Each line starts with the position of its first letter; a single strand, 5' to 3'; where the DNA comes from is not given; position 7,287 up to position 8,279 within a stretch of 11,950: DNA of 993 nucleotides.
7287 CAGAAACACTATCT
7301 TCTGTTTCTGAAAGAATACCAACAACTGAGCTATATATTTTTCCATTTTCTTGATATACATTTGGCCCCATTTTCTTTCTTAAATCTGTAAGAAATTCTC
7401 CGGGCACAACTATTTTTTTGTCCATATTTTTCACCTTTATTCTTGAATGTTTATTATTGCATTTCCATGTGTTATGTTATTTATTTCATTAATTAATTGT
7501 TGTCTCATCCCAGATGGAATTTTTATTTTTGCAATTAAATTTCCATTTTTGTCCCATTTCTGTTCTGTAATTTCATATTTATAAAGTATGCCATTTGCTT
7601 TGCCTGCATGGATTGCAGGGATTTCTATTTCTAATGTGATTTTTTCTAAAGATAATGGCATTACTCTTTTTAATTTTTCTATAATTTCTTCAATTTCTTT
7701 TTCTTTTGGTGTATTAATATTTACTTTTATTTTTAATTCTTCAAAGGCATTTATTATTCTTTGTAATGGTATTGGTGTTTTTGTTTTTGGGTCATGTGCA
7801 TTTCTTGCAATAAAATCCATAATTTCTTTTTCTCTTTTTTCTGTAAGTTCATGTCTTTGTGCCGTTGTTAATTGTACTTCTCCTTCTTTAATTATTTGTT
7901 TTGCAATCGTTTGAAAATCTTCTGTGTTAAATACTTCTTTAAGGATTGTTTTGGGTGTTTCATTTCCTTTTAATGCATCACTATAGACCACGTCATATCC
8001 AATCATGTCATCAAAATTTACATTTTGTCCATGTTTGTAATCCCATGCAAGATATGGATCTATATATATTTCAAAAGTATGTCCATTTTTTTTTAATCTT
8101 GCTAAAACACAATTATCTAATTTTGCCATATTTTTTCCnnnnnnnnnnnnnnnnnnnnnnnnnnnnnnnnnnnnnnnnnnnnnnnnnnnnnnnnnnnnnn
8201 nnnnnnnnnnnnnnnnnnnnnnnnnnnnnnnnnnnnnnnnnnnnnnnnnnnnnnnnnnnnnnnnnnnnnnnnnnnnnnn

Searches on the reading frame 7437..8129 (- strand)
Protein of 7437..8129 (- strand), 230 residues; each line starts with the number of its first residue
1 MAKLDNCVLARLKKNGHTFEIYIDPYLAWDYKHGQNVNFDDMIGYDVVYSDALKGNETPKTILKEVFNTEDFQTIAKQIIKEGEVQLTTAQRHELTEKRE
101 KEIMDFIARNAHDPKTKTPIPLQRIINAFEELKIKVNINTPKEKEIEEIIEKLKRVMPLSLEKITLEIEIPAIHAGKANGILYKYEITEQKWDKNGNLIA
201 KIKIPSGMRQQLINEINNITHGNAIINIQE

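Call 3: search_protein_families(library=pfam, proteins=[window:7437-8129:-], max_evalue=1)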
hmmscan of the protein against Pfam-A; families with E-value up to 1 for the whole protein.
window:7437-8129:- (230 aa): 5 families
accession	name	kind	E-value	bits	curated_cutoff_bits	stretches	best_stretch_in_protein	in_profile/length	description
PF01172.24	SBDS_N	-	4.8e-22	78.1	24.6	1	7-93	2-88/88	Shwachman-Bodian-Diamond syndrome (SBDS) N-terminal domain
PF09377.16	SBDS_domain_II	-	1.2e-14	54.4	27.2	1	101-160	1-60/62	SBDS protein, domain II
PF20268.4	SBDS_C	-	2.4e-09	37.4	27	1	165-226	2-66/71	SBDS protein, C-terminal domain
PF13019.12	Sde2_N_Ubi_yeast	-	0.14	13.1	26.4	0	131-165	10-47/86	Yeast Splicing regulator sde2, N-terminal ubiquitin domain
PF12998.12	ING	-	0.17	12.9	23.9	0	139-166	53-80/102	Inhibitor of growth proteins N-terminal histone-binding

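Call 9: find_related_loci(query=window:7437-8129:-, collection=genome_contigs, flank=6000)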
Query window:7437-8129:- (230 aa) in genome_contigs; peptide patterns used: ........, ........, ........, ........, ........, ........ (x = any residue, [..] = any of these).
430 stretches matched a pattern; 4 encode a relative of the query (tblastn E <= 1e-3); 4 distinct loci.
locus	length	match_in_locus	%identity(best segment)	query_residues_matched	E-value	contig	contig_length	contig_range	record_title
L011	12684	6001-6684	57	4-230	3e-89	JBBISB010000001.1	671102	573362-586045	MAG: Candidatus Iainarchaeum archaeon isolate FAS170219_bin_363 NODE_1_length_671102_cov_21.388244, whole genome shotgun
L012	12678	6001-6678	54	4-228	4e-86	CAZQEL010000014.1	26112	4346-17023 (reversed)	MAG TPA_asm: uncultured archaeon isolate SRP191223_co1_16 genome assembly, contig: NODE_1514_length_26112_cov_7.018114,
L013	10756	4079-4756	54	4-228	1e-82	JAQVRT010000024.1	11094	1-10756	MAG: Candidatus ainarchaeum sp. isolate STF1_257 NODE_18281_length_11094_cov_6.668369_Sandtown_F1, whole genome shotgun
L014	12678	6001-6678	53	4-228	4e-82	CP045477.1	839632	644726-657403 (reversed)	MAG: Candidatus Forterrea multitransposorum CG_2015-17_Forterrea_25_41 chromosome, complete genome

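Call 18: find_related_loci(query=window:7437-8129:-, collection=metagenome_contigs, flank=3000)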
Query window:7437-8129:- (230 aa) in metagenome_contigs; peptide patterns used: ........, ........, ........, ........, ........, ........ (x = any residue, [..] = any of these).
600 stretches matched a pattern (row limit reached: there are more); 11 encode a relative of the query (tblastn E <= 1e-3); 11 distinct loci.
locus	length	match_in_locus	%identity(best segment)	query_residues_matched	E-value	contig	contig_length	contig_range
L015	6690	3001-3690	100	1-230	3e-154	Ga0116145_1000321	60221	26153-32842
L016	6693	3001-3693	62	1-230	3e-99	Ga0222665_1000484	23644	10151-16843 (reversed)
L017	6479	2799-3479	59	4-229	3e-94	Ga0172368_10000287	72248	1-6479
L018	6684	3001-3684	56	4-230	2e-90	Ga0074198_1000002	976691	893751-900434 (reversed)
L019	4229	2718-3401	56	4-230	5e-90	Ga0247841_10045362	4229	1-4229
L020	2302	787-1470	55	4-230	5e-93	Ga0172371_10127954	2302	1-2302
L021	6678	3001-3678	53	4-228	5e-82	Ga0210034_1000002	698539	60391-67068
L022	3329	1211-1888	52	4-228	2e-72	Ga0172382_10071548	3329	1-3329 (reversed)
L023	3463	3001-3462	57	4-156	7e-57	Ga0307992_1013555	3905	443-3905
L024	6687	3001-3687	37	1-224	4e-50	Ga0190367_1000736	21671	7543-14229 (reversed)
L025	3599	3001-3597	37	1-194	8e-42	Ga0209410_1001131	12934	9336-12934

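Call 26: find_homologous_proteins(query=A2, max_evalue=0.01)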
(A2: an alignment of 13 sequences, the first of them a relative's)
Query A2 (13 sequences) (132 aa, profile of the alignment): 11 proteins with E <= 0.01 among 4796 candidates.
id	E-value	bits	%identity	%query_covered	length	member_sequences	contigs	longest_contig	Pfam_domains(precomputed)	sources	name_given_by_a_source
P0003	3.5e-43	165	86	100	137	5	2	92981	-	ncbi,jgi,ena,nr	ncbi:MAG: hypothetical protein PHX47_02800 [Candidatus ainarchaeum sp.]|nr:hypothetical protein [Can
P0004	6.5e-43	164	56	99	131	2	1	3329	-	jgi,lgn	-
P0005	4.4e-42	161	99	100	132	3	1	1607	-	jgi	-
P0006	5.5e-34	135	51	91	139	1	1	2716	-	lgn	-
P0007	2.9e-33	133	29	83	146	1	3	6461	-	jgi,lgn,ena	-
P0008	4.7e-33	132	27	97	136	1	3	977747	-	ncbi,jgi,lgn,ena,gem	-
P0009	1.7e-28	117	30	58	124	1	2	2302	-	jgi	-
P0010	1.7e-26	111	46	95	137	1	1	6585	-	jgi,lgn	-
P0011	3.1e-19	87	35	30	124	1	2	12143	-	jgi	-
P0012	6.3e-19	86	46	89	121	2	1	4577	-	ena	-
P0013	6.6e-14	70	-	-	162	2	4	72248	-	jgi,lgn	-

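Call 33: search_solved_structures(query=A3, max_evalue=10)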
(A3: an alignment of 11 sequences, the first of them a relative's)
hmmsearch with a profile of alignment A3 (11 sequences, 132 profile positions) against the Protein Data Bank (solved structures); distinct sequences matched with E-value up to 10: 8.
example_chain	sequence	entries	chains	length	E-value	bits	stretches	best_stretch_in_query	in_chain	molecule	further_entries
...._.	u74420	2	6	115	0.064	16.3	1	6-95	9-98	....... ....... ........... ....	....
2a61_A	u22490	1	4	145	0.19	14.8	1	95-131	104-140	transcriptional regulator Tm0710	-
9v39_A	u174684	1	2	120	1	12.4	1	100-130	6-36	De novo designed serotonin binder SROb2_30, chain A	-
7dxm_A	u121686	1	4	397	1.1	12.3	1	34-125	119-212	Protein DltD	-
5h78_A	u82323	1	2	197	1.5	11.9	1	24-130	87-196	cAMP-dependent protein kinase type II-alpha regulatory subunit,DHR14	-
5cwh_A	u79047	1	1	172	2.1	11.4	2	25-131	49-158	Designed helical repeat protein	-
5h7c_A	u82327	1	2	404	2.8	11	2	25-131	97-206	Immunoglobulin G-binding protein A, DHR14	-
9cxg_A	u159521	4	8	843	4.2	10.5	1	18-93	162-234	Cone cGMP-specific 3',5'-cyclic phosphodiesterase subunit alpha'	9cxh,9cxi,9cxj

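Call 36: search_solved_structures(query=A3, max_evalue=0.5, show_alignments=2)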
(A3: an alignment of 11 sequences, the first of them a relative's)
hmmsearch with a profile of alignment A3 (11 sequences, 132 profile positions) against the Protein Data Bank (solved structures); distinct sequences matched with E-value up to 0.5: 2.
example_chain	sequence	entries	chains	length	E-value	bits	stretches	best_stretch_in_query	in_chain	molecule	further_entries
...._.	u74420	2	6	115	0.064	16.3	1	6-95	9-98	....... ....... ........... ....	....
2a61_A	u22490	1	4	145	0.19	14.8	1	95-131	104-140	transcriptional regulator Tm0710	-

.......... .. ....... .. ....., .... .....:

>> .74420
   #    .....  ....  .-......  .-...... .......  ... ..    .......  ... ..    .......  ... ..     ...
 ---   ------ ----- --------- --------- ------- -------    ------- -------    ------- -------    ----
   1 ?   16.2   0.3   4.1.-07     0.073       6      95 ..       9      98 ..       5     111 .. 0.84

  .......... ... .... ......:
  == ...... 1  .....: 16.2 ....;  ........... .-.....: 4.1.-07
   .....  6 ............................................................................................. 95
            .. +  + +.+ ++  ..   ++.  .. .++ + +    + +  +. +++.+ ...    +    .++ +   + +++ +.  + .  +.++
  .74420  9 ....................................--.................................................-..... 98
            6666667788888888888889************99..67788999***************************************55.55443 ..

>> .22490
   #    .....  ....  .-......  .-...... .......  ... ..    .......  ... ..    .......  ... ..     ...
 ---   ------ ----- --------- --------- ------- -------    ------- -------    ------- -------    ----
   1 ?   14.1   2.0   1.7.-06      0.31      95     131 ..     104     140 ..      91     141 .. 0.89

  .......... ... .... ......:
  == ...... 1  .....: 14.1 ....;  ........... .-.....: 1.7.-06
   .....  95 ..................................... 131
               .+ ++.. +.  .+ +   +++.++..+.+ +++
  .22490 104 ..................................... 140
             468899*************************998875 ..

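Call 37: search_protein_families(library=pfam, alignment_id=A2, max_evalue=10)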
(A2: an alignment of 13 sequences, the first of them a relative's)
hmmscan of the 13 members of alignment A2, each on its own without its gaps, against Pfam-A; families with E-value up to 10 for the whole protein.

A. member 1, L014:5552-5947:+ (132 aa): 1 family
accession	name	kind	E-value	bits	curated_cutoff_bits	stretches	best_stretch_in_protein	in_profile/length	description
PF12583.14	TPPII_C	-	0.012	16.6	27.7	1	66-90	21-45/69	Tripeptidyl peptidase II, C-terminal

B. families by the number of members that match (of 13 scanned): 11 families
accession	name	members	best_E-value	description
PF12583.14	TPPII_C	2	0.012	Tripeptidyl peptidase II, C-terminal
PF25510.1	Ubiquitin_DCDC1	1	0.018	Doublecortin domain-containing protein 1-like, ubiquitin domain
PF09016.15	Pas_Saposin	1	0.031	Pas factor saposin fold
PF07176.17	DUF1400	1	0.049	Alpha/beta hydrolase of unknown function (DUF1400)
PF04990.17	RNA_pol_Rpb1_7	1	0.06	RNA polymerase Rpb1, domain 7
PF01231.23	IDO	1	0.064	Indoleamine 2,3-dioxygenase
PF10371.14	EKR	1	0.088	Domain of unknown function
PF01085.23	HH_signal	1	0.099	Hedgehog amino-terminal signalling domain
PF22227.1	DNA_pol3_gamma_R_C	1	0.11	DNA polymerase III gamma subunit-related, C-terminal domain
PF14764.12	SPG48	1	0.14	AP-5 complex subunit, vesicle trafficking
PF18544.7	Polo_box_3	1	0.18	Polo box domain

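Call 41: predict_structure(alignment_id=A3)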
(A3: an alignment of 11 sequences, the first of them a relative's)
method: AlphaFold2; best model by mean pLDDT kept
length: 137 residues; sequences in the alignment: 11
mean_pLDDT: 80.0   pTM: 0.75
mean pLDDT of the five models: 80.0, 79.7, 79.3, 77.7, 76.2
residues with pLDDT >= 90: 34; 70-90: 83; 50-70: 15; < 50: 5
segments of 3 or more residues with pLDDT < 50: 134-137
pLDDT, mean of each block of 10 residues (from residue 1): 66 80 80 78 76 85 91 95 86 62 84 90 88 48
secondary structure, 60 per line:
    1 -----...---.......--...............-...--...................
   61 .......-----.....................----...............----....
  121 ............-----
elements in order: H12-18 H21-35 H42-67 H73-93 H98-112 H117-132

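Call 45: fold_search(model_id=the predicted structure, library=pdb)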
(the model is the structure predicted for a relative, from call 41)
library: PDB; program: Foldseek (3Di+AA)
matches with E <= 10: 193; with E <= 0.001: 0
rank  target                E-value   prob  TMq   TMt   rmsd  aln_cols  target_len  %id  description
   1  7w8i                  4.8e-01  0.23  0.23  0.24  15.2       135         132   16  Crystal structure of Zn bound human Focal Adhesion Targeting (FAT) domain of the Focal Adhesion Kinase (released 2022-12-21)
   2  7w9u_C                5.1e-01  0.21  0.23  0.24  15.0       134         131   15  Crystal Structure of Zn bound human Focal Adhesion Targeting (FAT) domain of the Focal Adhesion Kinase (released 2022-12-21)
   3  6fzz                  8.2e-01  0.15  0.23  0.17  17.1       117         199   12  Crystal structure of BSE31 (BSPA14S_RS05060 gene product) from Lyme disease agent Borrelia (Borreliella) spielmanii (released 2019-03-27)
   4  9dm3_MODEL_1_A        9.1e-01  0.35  0.32  0.33  10.6       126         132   14  De novo design of proteins that bind naphthalenediimides, powerful photooxidants with tunable photophysical pr (released 2025-03-05)
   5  5x09                  1.0e+00  0.38  0.34  0.14   8.2       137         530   11  Crystal structure of subunit A mutant P235A/S238C of the A-ATP synthase from pyrococcus horikoshii OT3 (released 2017-11-29)
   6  4r32_A                1.1e+00  0.21  0.29  0.30  10.3       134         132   11  Crystal Structure Analysis of Pyk2 and Paxillin LD motifs (released 2014-09-17)
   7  6y07_MODEL_1_A        1.3e+00  0.13  0.24  0.23  16.2       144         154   10  Designing a Granulopoietic Protein by Topological Rescaffolding 1: Sohair (released 2020-03-18)
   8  8w6e_B                1.3e+00  0.12  0.23  0.20  15.7       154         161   15  De novo design of HBC599 binder (released 2024-11-27)
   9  8w6e_A                1.3e+00  0.10  0.21  0.18  13.4       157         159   11  De novo design of HBC599 binder (released 2024-11-27)
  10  3i72                  1.4e+00  0.41  0.39  0.15   6.9       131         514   12  Structural characterization for the nucleotide binding ability of subunit A with SO4 of the A1AO ATP synthase (released 2010-01-12)
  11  5bn5_A                1.5e+00  0.33  0.37  0.13   8.3       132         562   11  Structural basis for a unique ATP synthase core complex from Nanoarcheaum equitans (released 2015-09-16)
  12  4xek_A                1.6e+00  0.15  0.28  0.28  12.8       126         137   10  Pyk2-FAT domain in complex with leupaxin LD4 motif (released 2015-12-30)
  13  3i73                  1.7e+00  0.33  0.39  0.15   7.9       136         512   12  Structural characterization for the nucleotide binding ability of subunit A with ADP of the A1AO ATP synthase (released 2010-01-12)
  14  3se0                  1.7e+00  0.33  0.39  0.14   7.9       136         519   12  Structural characterization of the subunit A mutant F508W of the A-ATP synthase from Pyrococcus horikoshii (released 2012-01-25)
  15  3gm3                  1.7e+00  0.18  0.30  0.31  12.3       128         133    8  Crystal Structure of the Focal Adhesion Targeting (FAT) Domain of Pyk2 (released 2009-05-05)
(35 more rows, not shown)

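Call 51: find_encoding_contigs(protein=P0010, flank=3000, max_places=2)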
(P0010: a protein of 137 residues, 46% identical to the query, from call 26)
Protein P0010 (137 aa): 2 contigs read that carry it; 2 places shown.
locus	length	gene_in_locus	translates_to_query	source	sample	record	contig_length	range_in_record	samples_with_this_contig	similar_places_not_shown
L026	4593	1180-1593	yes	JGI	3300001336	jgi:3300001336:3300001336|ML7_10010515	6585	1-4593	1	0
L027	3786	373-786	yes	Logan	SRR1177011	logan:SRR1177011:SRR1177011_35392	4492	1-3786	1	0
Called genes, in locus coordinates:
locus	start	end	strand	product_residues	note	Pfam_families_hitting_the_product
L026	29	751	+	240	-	PF10584:Proteasome_A_N, PF00227:Proteasome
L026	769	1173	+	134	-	-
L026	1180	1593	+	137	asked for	-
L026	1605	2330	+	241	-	PF01172:SBDS_N, PF09377:SBDS_domain_II, PF20268:SBDS_C (weak)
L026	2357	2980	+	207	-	PF14382:ECR1_N, PF22625:ECR1_N_2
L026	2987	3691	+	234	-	PF01138:RNase_PH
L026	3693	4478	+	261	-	PF01138:RNase_PH, PF03725:RNase_PH_C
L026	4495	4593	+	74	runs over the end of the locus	PF01780:Ribosomal_L37ae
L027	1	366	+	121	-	?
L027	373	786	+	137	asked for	-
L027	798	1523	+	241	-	PF01172:SBDS_N, PF09377:SBDS_domain_II, PF20268:SBDS_C (weak)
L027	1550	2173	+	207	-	PF14382:ECR1_N, PF22625:ECR1_N_2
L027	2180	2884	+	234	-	PF01138:RNase_PH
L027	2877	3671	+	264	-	PF01138:RNase_PH, PF03725:RNase_PH_C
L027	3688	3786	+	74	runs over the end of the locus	PF01780:Ribosomal_L37ae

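Call 52: find_encoding_contigs(protein=P0012, flank=3000, max_places=2)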
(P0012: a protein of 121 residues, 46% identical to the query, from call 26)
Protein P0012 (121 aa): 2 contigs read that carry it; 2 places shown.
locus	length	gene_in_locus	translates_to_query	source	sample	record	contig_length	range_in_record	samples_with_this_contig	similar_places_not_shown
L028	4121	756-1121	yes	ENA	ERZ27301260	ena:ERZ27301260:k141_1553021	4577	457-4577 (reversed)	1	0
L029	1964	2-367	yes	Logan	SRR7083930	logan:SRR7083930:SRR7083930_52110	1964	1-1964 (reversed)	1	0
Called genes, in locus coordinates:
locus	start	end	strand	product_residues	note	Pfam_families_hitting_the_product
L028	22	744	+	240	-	PF10584:Proteasome_A_N, PF00227:Proteasome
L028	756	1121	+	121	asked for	-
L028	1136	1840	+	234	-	PF01172:SBDS_N, PF09377:SBDS_domain_II, PF20268:SBDS_C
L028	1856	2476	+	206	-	PF22625:ECR1_N_2, PF15985:KH_6 (weak)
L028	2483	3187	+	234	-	PF01138:RNase_PH, PF03725:RNase_PH_C (weak)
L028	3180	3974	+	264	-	PF01138:RNase_PH, PF03725:RNase_PH_C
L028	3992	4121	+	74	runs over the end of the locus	PF01780:Ribosomal_L37ae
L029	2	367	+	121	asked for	?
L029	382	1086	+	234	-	PF01172:SBDS_N, PF09377:SBDS_domain_II, PF20268:SBDS_C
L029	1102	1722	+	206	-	PF22625:ECR1_N_2, PF15985:KH_6 (weak)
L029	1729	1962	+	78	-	?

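Call 53: find_encoding_contigs(protein=P0006, flank=3000, max_places=2)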
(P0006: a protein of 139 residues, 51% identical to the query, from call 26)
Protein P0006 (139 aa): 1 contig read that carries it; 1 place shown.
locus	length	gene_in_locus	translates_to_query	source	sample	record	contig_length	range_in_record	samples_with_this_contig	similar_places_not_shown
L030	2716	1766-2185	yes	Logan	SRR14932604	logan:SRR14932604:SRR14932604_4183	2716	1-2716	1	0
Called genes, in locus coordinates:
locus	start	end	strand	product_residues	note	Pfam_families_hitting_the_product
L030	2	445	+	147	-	?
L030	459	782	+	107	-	-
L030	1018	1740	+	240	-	PF10584:Proteasome_A_N, PF00227:Proteasome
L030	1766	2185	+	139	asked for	-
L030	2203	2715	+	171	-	?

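Call 54: find_encoding_contigs(protein=P0011, flank=3000, max_places=2)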
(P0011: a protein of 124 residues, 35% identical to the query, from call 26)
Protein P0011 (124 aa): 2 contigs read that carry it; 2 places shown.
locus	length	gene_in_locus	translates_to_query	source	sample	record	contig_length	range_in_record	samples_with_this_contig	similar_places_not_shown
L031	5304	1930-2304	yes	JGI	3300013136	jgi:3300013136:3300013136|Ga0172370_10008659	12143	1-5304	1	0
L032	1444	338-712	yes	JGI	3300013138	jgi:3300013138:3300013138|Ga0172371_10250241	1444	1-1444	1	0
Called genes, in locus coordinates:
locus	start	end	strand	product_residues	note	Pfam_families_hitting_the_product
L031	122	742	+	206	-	-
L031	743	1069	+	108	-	PF01900:RNase_P_Rpp14 (weak)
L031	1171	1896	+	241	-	PF10584:Proteasome_A_N, PF00227:Proteasome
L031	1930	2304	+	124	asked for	-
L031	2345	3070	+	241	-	PF01172:SBDS_N, PF09377:SBDS_domain_II, PF20268:SBDS_C (weak)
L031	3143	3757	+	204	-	PF14382:ECR1_N, PF22625:ECR1_N_2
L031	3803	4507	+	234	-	PF01138:RNase_PH, PF03725:RNase_PH_C (weak)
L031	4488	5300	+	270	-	PF01138:RNase_PH, PF03725:RNase_PH_C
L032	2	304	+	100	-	?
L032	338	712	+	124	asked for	-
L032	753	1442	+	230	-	?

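Call 65: search_solved_structures(query=A4, max_evalue=10)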
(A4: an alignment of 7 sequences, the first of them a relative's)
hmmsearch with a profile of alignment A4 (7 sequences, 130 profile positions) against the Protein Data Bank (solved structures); distinct sequences matched with E-value up to 10: 9.
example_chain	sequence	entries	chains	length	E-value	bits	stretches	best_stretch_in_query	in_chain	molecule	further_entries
6txm_A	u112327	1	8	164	0.07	16.5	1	66-127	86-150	Ferritin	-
4gkf_A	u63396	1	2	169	0.32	14.3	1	74-115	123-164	CRISPR system Cmr subunit Cmr5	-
6txj_A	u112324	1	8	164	0.75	13.1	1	66-127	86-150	Ferritin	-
6txi_A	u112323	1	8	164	0.87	12.9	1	66-127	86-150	Ferritin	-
6txh_A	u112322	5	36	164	1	12.7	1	66-127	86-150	Ferritin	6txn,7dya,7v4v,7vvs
9dnn_E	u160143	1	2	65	1.2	12.4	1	82-120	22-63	Designed site-2 binder S2B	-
7x9x_A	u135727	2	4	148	2.6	11.4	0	66-124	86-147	Ferritin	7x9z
7dl5_H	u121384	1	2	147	2.7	11.4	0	66-124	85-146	Ferritin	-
7xa0_A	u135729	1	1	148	3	11.2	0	66-124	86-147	Ferritin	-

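Call 67: search_protein_families(library=phrogs, proteins=[P0003, P0008, L014:5144-5536:+], max_evalue=1)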
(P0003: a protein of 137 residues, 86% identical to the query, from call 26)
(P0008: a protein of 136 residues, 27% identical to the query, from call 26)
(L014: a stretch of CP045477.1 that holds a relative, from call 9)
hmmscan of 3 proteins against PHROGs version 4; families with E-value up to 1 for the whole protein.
P0003 (137 aa): 1 family
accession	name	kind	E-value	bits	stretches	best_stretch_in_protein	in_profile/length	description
phrog_5231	-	unknown function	0.39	10.1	1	60-113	564-615/618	-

P0008 (136 aa): 2 families
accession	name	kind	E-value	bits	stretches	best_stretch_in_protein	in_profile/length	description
phrog_31646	-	unknown function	0.19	13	1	74-118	26-68/75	-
phrog_9756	-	unknown function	0.25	12.5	1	68-90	21-43/51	-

L014:5144-5536:+ (131 aa): 1 family
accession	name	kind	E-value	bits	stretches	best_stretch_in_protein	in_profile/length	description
phrog_3321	-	other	0.081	14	1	37-76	23-62/132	rhodanese-related sulfurtransferase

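Call 68: search_protein_families(library=padloc, proteins=[P0003, P0008, L014:5144-5536:+], max_evalue=1)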
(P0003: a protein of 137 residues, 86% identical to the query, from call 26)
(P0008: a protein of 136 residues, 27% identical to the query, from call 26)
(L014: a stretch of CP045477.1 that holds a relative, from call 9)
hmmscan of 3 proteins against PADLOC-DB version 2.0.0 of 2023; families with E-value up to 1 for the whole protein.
P0003 (137 aa): 1 family
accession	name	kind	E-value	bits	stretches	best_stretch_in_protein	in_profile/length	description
PDLC01290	Cas7f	-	0.031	11.9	1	2-122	98-198/315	CAS-I-F; effector_G7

P0008 (136 aa): 0 families

L014:5144-5536:+ (131 aa): 0 families
